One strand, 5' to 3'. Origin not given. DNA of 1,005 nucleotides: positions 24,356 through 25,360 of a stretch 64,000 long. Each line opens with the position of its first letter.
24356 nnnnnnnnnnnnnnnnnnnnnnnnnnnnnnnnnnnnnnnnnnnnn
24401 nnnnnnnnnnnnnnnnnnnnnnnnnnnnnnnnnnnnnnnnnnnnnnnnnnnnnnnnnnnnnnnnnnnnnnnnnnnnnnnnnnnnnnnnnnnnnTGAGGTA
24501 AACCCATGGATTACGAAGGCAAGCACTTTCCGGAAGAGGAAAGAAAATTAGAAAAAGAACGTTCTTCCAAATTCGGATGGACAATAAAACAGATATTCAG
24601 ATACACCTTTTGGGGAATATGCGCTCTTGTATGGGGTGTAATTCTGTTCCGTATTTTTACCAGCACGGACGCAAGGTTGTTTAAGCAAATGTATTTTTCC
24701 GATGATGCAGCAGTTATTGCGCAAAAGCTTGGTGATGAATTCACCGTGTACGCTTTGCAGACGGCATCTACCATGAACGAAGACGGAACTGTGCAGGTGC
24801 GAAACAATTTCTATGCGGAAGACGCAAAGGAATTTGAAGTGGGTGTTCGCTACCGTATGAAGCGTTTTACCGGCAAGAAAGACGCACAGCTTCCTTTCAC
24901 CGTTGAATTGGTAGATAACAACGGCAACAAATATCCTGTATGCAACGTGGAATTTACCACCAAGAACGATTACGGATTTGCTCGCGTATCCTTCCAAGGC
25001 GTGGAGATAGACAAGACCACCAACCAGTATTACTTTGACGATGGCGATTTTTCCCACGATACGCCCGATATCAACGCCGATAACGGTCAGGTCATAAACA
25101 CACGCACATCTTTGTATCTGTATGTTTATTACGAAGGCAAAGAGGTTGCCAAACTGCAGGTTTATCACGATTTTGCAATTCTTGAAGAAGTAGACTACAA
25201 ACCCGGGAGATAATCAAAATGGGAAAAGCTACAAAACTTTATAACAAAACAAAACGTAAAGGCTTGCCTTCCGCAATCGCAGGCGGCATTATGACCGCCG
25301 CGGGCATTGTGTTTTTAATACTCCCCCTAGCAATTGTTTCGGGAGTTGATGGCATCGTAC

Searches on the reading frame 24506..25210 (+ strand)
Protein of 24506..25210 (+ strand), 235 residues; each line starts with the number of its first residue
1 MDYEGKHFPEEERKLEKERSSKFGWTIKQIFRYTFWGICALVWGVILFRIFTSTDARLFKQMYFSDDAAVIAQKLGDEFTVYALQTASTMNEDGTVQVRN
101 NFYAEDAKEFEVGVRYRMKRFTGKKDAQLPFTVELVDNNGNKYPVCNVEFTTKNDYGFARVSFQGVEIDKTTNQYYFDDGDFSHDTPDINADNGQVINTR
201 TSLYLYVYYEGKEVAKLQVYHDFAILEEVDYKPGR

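Call 23: find_encoding_contigs(protein=window:24506-25210:+, flank=10000, max_places=6)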
Protein window:24506-25210:+ (235 aa): 8 contigs read that carry it; 5 places shown.
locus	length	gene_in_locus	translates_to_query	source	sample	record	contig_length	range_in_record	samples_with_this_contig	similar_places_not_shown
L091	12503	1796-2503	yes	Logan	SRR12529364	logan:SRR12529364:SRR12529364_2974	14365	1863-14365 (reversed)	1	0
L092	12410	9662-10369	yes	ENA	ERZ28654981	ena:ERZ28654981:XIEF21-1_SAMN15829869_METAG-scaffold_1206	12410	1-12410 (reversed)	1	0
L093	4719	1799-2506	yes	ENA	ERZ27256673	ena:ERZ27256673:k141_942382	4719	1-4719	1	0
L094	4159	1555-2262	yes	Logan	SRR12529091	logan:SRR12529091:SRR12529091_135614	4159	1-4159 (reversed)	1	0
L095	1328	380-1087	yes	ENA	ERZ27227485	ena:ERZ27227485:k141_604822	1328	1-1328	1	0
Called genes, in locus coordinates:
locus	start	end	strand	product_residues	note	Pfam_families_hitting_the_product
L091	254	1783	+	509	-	PF13541:ChlI, PF00158:Sigma54_activat (faint), PF00493:MCM (weak), PF01078:Mg_chelatase, PF07728:AAA_5, PF13335:Mg_chelatase_C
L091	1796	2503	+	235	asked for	-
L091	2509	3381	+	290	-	-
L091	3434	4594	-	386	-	-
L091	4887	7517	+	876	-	PF04542:Sigma70_r2, PF08281:Sigma70_r4_2, PF04545:Sigma70_r4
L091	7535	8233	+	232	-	-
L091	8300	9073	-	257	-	PF02811:PHP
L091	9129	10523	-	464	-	PF13145:Rotamase_2 (weak), PF13616:Rotamase_3, PF00639:Rotamase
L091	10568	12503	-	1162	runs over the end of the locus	PF14814:UB2H (faint), PF17757:UvrB_inter, PF02559:CarD_TRCF_RID, PF00270:DEAD, PF04851:ResIII, PF00271:Helicase_C, PF03461:TRCF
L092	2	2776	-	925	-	?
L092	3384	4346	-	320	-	-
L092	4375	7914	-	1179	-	PF01855:POR_N, PF17147:PFOR_II, PF01558:POR, PF10371:EKR, PF00037:Fer4 (faint), PF12838:Fer4_7 (weak), PF13484:Fer4_16 (weak), PF02775:TPP_enzyme_C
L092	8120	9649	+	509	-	PF13541:ChlI, PF00158:Sigma54_activat (faint), PF00493:MCM (weak), PF01078:Mg_chelatase, PF07728:AAA_5, PF13335:Mg_chelatase_C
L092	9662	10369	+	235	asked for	-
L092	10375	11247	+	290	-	-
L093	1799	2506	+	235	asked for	-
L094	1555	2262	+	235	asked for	-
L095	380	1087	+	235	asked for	-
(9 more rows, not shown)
